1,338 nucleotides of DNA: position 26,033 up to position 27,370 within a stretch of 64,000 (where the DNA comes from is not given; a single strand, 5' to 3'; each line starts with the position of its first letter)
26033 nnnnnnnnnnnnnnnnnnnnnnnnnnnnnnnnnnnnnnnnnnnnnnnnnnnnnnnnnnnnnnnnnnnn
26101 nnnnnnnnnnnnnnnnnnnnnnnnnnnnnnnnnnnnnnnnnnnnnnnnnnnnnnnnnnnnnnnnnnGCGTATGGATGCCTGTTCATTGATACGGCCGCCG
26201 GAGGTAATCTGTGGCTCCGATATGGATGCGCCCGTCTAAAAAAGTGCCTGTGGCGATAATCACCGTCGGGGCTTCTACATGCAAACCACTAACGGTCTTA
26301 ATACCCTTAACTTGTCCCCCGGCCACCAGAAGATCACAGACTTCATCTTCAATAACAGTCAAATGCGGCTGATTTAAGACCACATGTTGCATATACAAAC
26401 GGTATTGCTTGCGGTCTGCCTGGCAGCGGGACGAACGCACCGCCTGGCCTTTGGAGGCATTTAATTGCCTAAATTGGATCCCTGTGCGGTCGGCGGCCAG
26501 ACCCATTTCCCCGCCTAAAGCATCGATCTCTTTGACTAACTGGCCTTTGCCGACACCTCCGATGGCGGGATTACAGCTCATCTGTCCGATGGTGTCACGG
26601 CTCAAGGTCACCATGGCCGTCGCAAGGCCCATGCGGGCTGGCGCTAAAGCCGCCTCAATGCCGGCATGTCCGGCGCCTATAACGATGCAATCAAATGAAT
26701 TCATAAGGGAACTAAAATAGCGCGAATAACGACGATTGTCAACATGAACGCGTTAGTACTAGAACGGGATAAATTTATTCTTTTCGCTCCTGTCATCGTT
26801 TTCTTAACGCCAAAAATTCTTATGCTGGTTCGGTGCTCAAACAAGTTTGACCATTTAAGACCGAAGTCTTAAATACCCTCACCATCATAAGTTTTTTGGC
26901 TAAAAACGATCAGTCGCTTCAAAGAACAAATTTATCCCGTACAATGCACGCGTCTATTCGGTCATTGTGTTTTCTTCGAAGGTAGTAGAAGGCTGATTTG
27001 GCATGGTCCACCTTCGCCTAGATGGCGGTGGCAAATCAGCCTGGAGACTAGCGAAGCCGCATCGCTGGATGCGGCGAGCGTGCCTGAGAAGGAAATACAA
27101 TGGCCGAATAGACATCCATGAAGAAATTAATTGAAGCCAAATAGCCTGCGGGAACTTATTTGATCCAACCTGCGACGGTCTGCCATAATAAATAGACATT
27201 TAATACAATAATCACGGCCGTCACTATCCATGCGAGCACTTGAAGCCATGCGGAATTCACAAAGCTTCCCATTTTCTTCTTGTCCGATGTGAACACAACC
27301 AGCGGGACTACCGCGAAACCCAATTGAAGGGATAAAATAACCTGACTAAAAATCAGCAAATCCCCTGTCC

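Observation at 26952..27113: Family A: a 162-nt TIR-bounded non-coding element in three copies, with strand-specific wobble and one compensatory change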

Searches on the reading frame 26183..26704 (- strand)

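Call 10: search_protein_families(library=ncbifam, proteins=[window:26183-26704:-])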
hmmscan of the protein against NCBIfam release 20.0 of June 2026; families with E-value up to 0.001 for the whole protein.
window:26183-26704:- (173 aa): 16 families
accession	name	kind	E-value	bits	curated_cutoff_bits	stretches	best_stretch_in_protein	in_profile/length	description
TIGR00136.1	mnmG_gidA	equivalog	4.1e-66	223.6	524.85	1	4-167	1-165/616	tRNA uridine-5-carboxymethylaminomethyl(34) synthesis enzyme MnmG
TIGR03140.1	AhpF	equivalog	3.5e-06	25.9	502.9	1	2-33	211-242/515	alkyl hydroperoxide reductase subunit F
TIGR01816.1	sdhA_forward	equivalog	2.5e-05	22.7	727.35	1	3-33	2-32/584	succinate dehydrogenase flavoprotein subunit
TIGR01292.1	TRX_reduct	equivalog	4.9e-05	22.3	343.45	0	5-43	2-39/300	thioredoxin-disulfide reductase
NF041080.1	DGGGPL_reductase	equivalog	5.3e-05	22.3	580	1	3-154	1-155/447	digeranylgeranylglycerophospholipid reductase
NF003725.0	PRK05329.2-4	equivalog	6.9e-05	21.9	345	1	2-34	7-39/429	glycerol-3-phosphate dehydrogenase subunit GlpB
NF004776.0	PRK06116.1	equivalog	7.9e-05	21.8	480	1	2-154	3-141/450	glutathione-disulfide reductase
TIGR01350.1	lipoamide_DH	equivalog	0.00019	20.3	408.8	1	4-92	2-91/461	dihydrolipoyl dehydrogenase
TIGR02032.1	GG-red-SF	subfamily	0.00024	20.9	158.8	1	4-154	1-147/297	geranylgeranyl reductase family protein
NF004946.0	PRK06292.2-4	subfamily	0.00024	20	634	1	1-154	1-144/487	dihydrolipoyl dehydrogenase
NF005866.0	PRK07803.1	equivalog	0.00044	18.5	819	0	2-35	7-40/631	fumarate reductase/succinate dehydrogenase flavoprotein subunit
NF053717.1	VnlPnlRedVprA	equivalog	0.00047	19.1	600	0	2-41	5-44/481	vinyl phenol reductase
TIGR00551.1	nadB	equivalog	0.00067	18.5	452.75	0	104-155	133-188/489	L-aspartate oxidase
NF005882.1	PRK07843.1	equivalog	0.00072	18.1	788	0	4-35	2-33/547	3-oxosteroid 1-dehydrogenase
NF005691.0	PRK07494.1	equivalog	0.00075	18.1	459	1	2-35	7-40/404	UbiH/UbiF family hydroxylase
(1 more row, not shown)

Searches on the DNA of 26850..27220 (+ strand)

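Call 24: search_rna_families(source=window, start=26850, end=27220, threshold=evalue, max_evalue=10, show_alignments=2)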
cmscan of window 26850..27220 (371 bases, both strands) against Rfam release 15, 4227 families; matches with E-value up to 10: 1.
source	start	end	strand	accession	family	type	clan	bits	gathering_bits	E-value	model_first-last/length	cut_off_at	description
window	26914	27014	-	RF02510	PYLIS_3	Cis-reg;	-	13.3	38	2.1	1-100/100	no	Pyrrolysine insertion sequence mttB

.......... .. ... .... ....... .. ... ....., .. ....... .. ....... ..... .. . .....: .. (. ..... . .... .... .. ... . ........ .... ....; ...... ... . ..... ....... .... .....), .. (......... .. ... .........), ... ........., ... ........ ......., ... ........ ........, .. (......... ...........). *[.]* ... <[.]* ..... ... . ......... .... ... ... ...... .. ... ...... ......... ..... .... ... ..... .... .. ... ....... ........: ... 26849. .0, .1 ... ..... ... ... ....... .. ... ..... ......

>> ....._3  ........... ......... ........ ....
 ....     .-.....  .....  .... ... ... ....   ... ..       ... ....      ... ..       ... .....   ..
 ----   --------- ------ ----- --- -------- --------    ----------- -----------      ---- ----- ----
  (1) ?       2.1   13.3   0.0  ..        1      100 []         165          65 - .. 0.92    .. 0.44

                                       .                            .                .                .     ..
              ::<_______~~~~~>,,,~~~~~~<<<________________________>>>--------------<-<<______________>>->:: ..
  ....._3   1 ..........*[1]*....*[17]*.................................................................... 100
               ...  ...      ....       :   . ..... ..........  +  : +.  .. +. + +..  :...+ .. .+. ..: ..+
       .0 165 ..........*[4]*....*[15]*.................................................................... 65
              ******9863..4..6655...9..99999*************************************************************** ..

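Call 29: build_rna_model(alignment_id=A2)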
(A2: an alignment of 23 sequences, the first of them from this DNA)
Model R1 built from alignment A2 (23 sequences, 163 columns); structure: RNAalifold consensus.
model positions 162; base pairs 57; branch points 1; effective number of sequences 0.82; information 0.589 bits per position. Calibrated on 0.2 Mb of random sequence (short: E-values are rough).
structure used (alignment columns):
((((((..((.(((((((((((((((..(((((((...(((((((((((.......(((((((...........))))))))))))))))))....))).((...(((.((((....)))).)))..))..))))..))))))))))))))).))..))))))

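Call 31: search_with_rna_model(model_id=R1, sources=[window, L004, L005, L006, L007, L008, L009, L010, L011, L012, L013, L014, L015, L016, L017, L018, L019, L020, L021, L024, L025, L027, L028, L031, L032, L033, L034, L035, L036], max_evalue=1)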
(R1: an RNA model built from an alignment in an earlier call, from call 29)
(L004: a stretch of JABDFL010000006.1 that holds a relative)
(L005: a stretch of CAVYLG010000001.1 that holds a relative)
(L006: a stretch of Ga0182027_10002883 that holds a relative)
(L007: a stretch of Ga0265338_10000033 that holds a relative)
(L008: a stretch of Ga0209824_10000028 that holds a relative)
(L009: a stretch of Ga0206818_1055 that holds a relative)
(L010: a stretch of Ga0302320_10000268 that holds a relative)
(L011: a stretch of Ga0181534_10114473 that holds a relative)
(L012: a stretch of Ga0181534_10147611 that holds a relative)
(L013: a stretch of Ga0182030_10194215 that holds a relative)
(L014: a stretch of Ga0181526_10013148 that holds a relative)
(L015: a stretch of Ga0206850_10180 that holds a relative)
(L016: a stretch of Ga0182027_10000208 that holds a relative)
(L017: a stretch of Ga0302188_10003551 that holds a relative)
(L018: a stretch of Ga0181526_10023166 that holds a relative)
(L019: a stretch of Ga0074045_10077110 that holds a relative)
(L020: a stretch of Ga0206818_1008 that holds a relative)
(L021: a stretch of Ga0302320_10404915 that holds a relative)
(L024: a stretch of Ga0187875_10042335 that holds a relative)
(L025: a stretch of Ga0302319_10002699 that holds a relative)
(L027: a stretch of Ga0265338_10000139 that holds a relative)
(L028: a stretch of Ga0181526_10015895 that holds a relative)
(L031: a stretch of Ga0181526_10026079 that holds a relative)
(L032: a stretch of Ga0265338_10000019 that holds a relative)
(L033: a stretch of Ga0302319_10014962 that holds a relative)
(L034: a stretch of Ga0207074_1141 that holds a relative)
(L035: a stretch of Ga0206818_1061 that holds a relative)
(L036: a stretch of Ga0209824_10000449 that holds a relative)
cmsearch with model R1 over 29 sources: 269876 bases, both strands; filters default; matches with E-value up to 1: 60.
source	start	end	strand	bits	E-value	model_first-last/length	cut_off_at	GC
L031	1116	1278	+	185.6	5.3e-46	1-162/162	no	0.49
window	26952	27113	+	184.9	8.2e-46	1-162/162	no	0.53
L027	3415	3577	-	182.6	3.3e-45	1-162/162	no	0.5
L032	39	201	+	181.9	4.9e-45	1-162/162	no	0.51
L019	155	316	-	181.8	5.3e-45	1-162/162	no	0.52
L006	4647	4808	+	181.5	6.3e-45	1-162/162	no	0.51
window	52556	52717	-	181.1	7.9e-45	1-162/162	no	0.53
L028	4831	4993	+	179.2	2.5e-44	1-162/162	no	0.49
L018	3896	4057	+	178.6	3.5e-44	1-161/162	3'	0.49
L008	679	841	+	177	9.6e-44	1-162/162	no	0.52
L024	1474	1636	+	176.8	1e-43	1-162/162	no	0.5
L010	4486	4643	+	176.7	1.1e-43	1-162/162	no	0.51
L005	316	478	-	176.5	1.3e-43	1-162/162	no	0.53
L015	12650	12807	+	175.9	1.9e-43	1-162/162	no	0.48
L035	10497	10654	-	175.8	1.9e-43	1-162/162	no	0.47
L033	4087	4244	+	175.3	2.6e-43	1-162/162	no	0.49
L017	5847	6004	+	175.1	3e-43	1-162/162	no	0.49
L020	13223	13380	-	174.2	5.2e-43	1-162/162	no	0.53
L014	5323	5485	+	173.9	6.1e-43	1-162/162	no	0.5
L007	1614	1776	+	170.4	4.9e-42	1-162/162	no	0.47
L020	7013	7171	+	169.4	9.1e-42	1-162/162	no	0.55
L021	121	278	-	166.7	4.7e-41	1-162/162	no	0.54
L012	523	680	+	165.8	8.1e-41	1-162/162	no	0.47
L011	256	413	-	164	2.4e-40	1-162/162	no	0.47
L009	3308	3465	-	162.6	5.6e-40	1-162/162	no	0.52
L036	5308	5486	+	153.4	1.4e-37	1-162/162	no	0.5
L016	13637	13788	+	153.4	1.4e-37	1-162/162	no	0.54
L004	6575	6769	+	133.5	2.4e-32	1-162/162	no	0.56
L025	1013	1213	-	105.2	6.3e-25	1-162/162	no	0.5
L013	2359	2447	+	76.3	2.3e-17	1-93/162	3'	0.46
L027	3415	3577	+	42.3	1.8e-08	1-162/162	no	0.5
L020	13223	13380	+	39.6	9.7e-08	1-162/162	no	0.53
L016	13637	13788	-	39.6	9.8e-08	1-162/162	no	0.54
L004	6575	6769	-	39.4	1.1e-07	1-162/162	no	0.56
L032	39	201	-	39.3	1.1e-07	1-162/162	no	0.51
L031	1116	1278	-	39.2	1.2e-07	1-162/162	no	0.49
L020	7013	7171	-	39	1.4e-07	1-162/162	no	0.55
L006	4647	4808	-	38.5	1.9e-07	1-162/162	no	0.51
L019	155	316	+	38.2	2.2e-07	1-162/162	no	0.52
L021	121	278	+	37.8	2.9e-07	1-162/162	no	0.54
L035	10497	10654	+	37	4.5e-07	1-162/162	no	0.47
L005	316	478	+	35.6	1e-06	1-162/162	no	0.53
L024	1474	1636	-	35.6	1e-06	1-162/162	no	0.5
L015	12650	12807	-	33.4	4e-06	1-162/162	no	0.48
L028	4831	4993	-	33.2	4.5e-06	1-162/162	no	0.49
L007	1614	1776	-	31.7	1.1e-05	1-162/162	no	0.47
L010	4486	4643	-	31.3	1.5e-05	1-162/162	no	0.51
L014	5323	5485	-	30.6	2.1e-05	1-162/162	no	0.5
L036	5308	5486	-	30.3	2.5e-05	1-162/162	no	0.5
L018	3896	4057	-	30.2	2.7e-05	2-162/162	5'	0.49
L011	256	413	+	29.7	3.7e-05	1-162/162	no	0.47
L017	5847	6004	-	28.8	6.6e-05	1-162/162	no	0.49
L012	523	680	-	28.6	7.3e-05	1-162/162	no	0.47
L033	4087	4244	-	28.5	7.9e-05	1-162/162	no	0.49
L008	679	841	-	27.7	0.00012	1-162/162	no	0.52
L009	3308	3465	+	22.5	0.0029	1-162/162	no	0.52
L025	1013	1213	+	13.5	0.67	1-162/162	no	0.5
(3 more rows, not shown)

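Call 44: search_with_rna_model(model_id=R1, sources=[L038, L039, L040, L041, L042, L043, L044, L045, L046], max_evalue=1)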
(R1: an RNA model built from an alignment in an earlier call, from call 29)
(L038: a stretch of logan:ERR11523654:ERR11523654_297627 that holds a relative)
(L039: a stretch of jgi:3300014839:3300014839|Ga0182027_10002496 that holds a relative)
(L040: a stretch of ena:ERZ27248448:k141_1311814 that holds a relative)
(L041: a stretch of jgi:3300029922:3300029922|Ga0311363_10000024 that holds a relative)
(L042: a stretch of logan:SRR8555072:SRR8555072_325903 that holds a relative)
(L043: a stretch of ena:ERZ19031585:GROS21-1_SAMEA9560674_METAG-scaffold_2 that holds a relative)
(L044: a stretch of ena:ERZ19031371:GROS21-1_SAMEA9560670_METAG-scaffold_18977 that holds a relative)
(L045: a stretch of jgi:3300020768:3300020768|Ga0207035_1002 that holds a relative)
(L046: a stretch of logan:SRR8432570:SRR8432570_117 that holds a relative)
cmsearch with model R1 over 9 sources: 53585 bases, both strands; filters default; matches with E-value up to 1: 1.
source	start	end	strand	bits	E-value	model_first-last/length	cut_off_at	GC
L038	4705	4759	-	27.7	2.5e-05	107-162/162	5'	0.53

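Call 70: search_with_rna_model(model_id=R1, sources=[L047, L048, L049, L050], max_evalue=1, filters=off)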
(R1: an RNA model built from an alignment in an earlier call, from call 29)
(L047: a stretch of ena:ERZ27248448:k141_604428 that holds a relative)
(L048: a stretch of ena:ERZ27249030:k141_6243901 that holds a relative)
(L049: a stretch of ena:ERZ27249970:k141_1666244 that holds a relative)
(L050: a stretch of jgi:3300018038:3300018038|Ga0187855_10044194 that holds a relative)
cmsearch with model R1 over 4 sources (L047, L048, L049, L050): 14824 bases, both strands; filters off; matches with E-value up to 1: 10.
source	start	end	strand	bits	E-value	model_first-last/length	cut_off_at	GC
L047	3687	3841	-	18.7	0.0016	1-162/162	no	0.45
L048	3688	3839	+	18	0.0024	1-162/162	no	0.43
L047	3690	3838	+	15.2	0.013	1-162/162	no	0.45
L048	3692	3837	-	14.9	0.016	1-162/162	no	0.43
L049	2635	2688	-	10.6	0.21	1-162/162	no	0.46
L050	2634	2687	-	10.6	0.21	1-162/162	no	0.46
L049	518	610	-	8.8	0.61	1-162/162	no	0.46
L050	517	609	-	8.8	0.61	1-162/162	no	0.46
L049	2636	2687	+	8.2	0.87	1-162/162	no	0.44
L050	2635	2686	+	8.2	0.87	1-162/162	no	0.44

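Call 75: search_dna_similar(query=window:26952-27113:+, collection=plasmids, mode=distant, max_evalue=0.01)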
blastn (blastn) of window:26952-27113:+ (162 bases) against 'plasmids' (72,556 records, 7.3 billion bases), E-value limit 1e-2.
No match.
